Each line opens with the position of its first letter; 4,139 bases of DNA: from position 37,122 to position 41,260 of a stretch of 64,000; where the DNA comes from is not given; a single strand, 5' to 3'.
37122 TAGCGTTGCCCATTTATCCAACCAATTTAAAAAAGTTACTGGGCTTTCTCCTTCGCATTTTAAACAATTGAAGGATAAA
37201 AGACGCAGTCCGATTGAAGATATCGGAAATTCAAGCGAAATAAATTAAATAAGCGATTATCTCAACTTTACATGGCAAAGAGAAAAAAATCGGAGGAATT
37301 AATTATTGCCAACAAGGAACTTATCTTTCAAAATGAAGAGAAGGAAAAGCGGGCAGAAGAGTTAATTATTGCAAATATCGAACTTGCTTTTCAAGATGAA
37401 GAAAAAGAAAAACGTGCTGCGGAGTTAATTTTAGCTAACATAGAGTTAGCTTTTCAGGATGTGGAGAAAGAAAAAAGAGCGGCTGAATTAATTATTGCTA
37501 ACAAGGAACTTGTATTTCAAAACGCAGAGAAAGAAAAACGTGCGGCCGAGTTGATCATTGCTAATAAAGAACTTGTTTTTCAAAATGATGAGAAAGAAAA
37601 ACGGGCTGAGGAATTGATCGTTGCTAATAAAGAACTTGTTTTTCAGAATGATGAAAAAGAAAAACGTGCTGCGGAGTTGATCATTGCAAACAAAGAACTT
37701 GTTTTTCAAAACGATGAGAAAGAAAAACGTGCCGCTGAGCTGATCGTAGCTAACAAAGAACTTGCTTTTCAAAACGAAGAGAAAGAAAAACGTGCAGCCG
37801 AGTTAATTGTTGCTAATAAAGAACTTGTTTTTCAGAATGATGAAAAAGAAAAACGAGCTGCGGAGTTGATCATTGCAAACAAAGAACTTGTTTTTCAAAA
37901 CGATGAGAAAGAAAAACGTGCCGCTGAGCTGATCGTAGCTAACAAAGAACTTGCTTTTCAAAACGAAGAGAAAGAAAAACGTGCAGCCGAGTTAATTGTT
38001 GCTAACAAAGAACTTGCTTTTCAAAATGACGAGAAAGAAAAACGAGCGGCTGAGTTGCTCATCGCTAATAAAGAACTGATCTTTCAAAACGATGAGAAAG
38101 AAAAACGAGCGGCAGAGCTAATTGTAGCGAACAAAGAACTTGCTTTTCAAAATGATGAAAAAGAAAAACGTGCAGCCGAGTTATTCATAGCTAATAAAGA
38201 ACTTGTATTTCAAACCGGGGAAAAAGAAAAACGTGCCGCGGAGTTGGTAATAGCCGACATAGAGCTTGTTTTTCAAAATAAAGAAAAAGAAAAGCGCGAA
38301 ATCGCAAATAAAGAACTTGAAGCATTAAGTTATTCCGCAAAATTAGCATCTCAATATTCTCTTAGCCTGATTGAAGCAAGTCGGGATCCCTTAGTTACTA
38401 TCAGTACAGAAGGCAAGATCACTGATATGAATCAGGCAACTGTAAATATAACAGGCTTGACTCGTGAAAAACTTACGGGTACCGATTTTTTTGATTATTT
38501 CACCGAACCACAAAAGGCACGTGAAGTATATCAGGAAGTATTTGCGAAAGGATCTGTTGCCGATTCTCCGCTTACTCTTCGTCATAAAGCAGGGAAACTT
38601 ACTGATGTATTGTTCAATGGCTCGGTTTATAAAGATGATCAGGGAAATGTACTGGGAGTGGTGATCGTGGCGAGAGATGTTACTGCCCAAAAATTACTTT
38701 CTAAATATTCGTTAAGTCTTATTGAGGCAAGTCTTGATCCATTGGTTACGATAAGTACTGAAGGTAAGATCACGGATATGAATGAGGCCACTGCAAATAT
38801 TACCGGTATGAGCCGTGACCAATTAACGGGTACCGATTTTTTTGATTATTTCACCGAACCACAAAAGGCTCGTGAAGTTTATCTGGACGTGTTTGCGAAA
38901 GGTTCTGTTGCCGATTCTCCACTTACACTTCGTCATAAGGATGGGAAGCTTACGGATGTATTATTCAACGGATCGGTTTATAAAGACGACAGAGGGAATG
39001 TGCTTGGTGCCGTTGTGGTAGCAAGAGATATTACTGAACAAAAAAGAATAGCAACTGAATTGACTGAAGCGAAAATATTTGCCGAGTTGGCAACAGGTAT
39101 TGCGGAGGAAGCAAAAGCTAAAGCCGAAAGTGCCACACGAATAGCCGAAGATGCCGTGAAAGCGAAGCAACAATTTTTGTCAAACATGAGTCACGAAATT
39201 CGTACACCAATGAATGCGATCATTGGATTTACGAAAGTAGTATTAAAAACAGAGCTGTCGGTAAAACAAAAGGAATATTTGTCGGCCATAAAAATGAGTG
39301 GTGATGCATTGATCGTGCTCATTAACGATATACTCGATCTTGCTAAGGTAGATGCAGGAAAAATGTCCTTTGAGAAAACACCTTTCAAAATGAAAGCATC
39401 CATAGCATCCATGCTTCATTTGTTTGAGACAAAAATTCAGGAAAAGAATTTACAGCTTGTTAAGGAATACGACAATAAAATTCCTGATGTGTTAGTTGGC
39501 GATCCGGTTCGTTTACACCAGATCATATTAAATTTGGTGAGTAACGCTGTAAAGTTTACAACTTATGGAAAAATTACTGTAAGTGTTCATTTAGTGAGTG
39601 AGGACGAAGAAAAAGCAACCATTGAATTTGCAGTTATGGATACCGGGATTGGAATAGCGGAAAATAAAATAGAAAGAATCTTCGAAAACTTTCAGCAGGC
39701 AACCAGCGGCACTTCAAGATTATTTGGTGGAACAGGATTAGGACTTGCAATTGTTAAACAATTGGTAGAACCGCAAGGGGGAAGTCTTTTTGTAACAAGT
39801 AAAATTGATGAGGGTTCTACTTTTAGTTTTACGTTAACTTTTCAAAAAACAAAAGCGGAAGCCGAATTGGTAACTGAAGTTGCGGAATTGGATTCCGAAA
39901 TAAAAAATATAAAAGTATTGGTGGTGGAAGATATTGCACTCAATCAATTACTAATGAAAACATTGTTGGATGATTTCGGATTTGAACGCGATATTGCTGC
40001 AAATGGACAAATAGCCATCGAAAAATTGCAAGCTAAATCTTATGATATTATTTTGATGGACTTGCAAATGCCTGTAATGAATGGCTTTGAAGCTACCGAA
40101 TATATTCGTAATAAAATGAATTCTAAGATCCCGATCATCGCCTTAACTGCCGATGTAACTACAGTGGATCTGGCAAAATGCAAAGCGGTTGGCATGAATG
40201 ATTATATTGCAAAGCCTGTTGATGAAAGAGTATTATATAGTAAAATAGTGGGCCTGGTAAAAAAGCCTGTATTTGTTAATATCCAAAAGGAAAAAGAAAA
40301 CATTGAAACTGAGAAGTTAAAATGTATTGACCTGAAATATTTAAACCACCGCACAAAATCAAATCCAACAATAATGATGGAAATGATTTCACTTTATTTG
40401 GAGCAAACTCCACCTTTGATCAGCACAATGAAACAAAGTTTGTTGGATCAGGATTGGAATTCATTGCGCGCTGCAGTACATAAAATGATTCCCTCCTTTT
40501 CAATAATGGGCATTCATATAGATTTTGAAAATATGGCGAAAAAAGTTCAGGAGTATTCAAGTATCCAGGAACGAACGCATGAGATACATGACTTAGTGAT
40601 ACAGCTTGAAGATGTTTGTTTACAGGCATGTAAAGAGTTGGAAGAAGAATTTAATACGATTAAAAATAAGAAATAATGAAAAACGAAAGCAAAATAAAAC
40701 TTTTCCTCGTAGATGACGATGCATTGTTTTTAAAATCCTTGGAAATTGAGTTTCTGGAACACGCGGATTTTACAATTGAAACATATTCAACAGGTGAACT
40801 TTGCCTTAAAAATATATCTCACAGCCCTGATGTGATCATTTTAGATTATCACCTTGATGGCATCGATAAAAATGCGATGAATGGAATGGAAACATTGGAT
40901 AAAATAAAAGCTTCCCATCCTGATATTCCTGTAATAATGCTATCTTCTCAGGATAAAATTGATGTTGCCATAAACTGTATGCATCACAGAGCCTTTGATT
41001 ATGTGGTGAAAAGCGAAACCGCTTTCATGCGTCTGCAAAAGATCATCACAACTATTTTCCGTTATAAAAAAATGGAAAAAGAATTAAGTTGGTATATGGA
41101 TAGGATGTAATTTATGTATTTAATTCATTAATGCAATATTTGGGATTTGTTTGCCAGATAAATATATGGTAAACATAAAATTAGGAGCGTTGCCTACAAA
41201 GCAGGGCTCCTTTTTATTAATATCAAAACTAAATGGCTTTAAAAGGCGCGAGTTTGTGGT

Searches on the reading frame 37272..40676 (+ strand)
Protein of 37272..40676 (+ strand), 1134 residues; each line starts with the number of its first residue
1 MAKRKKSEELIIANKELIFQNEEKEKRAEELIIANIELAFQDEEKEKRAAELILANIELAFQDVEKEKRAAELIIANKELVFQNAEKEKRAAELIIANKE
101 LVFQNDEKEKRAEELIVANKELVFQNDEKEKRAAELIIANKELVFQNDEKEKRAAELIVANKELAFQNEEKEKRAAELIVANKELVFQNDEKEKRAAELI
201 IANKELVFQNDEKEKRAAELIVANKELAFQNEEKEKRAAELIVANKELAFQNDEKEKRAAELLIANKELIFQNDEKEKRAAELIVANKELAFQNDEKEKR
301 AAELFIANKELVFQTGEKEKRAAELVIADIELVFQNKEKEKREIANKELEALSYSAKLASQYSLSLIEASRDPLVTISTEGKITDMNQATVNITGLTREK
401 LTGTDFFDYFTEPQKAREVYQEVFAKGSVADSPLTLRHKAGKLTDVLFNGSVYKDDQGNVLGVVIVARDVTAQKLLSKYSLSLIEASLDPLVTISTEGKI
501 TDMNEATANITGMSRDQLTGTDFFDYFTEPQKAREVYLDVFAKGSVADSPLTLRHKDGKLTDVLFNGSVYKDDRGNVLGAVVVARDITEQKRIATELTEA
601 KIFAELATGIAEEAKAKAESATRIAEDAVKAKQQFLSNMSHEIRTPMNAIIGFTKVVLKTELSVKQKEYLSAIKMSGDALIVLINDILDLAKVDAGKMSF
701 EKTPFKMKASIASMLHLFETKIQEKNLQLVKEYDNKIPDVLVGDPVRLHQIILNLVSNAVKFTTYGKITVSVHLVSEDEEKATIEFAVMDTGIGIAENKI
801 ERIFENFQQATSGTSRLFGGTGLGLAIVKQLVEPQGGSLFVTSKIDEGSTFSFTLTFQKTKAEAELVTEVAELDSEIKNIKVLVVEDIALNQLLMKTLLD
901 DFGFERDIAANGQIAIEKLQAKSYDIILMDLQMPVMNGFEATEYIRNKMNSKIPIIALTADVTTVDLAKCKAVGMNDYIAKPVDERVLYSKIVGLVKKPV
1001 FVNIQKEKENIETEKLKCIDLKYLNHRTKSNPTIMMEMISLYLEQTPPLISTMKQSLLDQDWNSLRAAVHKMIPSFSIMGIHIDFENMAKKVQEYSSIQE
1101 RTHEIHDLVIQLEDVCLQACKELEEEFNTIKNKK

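Call 8: search_protein_families(library=pfam, proteins=[window:37272-40676:+], max_evalue=0.001)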
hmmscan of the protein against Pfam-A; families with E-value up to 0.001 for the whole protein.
window:37272-40676:+ (1134 aa): 11 families
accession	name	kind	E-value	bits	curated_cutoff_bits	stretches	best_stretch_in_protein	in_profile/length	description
PF02518.31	HATPase_c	-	1.1e-28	100.3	26.4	1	743-857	1-109/111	Histidine kinase-, DNA gyrase B-, and HSP90-like ATPase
PF13426.13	PAS_9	-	6.6e-28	97.5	27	2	490-589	3-103/103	PAS domain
PF00072.30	Response_reg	-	1.1e-25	90.3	30.2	1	882-992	1-110/111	Response regulator receiver domain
PF08448.16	PAS_4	-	1.3e-23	83.8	23.1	2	368-474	2-109/110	PAS fold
PF00989.32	PAS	-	1.4e-21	77.1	22.6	2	366-470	6-113/113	PAS fold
PF00512.31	HisKA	-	2.1e-19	69.8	26.9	1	631-696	1-66/66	His Kinase A (phospho-acceptor) domain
PF24820.1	Diguanyl_cycl_sensor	-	1.8e-12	47.6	28.1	2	366-440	1-74/109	Diguanylate cyclase-like sensor domain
PF08447.18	PAS_3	-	2e-11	44.4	25.6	1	384-466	2-88/89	PAS fold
PF13188.13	PAS_8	-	1.3e-08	34.8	21.8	0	365-412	5-53/65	PAS domain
PF24081.1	PH_SLA1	-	5.6e-07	30.3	27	0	3-38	14-50/91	SLA1-like, PH domain-like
PF13589.12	HATPase_c_3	-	0.0004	20.9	25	0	748-870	3-119/137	Histidine kinase-, DNA gyrase B-, and HSP90-like ATPase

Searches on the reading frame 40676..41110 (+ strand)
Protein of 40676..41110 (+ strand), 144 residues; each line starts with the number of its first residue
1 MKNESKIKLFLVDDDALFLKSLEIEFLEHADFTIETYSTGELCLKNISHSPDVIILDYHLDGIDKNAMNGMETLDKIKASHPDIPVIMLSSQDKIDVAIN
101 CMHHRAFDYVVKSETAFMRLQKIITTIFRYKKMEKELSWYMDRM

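Call 8: search_protein_families(library=pfam, proteins=[window:40676-41110:+], max_evalue=0.001)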
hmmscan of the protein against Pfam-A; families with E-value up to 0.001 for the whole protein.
window:40676-41110:+ (144 aa): 1 family
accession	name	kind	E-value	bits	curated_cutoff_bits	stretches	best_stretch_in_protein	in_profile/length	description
PF00072.30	Response_reg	-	2.3e-18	66.8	30.2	1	10-114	2-101/111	Response regulator receiver domain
